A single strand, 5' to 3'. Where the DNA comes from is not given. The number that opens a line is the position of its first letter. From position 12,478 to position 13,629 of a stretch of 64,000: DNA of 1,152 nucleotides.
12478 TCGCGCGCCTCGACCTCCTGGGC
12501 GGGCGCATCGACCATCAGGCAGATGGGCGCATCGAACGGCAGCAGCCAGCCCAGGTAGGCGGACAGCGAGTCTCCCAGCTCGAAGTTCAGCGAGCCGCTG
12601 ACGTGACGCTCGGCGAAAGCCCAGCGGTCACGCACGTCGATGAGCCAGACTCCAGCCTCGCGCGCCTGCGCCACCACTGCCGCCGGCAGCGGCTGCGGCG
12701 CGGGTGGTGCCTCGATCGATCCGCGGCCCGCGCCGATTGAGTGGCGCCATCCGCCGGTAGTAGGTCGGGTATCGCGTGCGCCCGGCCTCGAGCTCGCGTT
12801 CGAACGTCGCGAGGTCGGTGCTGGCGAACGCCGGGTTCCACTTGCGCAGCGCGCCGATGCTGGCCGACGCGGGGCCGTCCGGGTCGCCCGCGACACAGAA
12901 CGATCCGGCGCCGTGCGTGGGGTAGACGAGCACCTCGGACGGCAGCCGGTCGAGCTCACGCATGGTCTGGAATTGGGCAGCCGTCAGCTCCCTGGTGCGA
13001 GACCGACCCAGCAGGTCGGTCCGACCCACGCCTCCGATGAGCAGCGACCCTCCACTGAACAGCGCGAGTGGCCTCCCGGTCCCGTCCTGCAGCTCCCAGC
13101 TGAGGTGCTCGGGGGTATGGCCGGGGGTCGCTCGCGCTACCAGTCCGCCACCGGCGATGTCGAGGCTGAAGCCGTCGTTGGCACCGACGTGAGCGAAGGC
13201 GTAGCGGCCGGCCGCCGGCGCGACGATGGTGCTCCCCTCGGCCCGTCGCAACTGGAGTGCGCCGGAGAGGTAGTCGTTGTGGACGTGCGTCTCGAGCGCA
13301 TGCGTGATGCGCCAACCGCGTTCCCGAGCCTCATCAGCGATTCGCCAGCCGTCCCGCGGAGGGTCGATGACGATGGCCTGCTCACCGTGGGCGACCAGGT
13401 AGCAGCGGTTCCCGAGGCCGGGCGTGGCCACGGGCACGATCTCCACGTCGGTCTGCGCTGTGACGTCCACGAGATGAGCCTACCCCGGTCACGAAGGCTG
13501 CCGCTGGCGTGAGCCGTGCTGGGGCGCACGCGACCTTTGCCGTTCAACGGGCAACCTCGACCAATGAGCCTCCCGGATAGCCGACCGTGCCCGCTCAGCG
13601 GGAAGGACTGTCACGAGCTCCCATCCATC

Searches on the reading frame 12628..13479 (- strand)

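Call 46: search_protein_families(library=pfam, proteins=[window:12628-13479:-], max_evalue=0.001)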
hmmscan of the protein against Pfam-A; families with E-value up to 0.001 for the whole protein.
window:12628-13479:- (283 aa): 1 family
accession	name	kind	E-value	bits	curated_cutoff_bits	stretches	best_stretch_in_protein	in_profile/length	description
PF00753.33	Lactamase_B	-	6.1e-11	43.1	22.7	1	23-189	5-196/196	Metallo-beta-lactamase superfamily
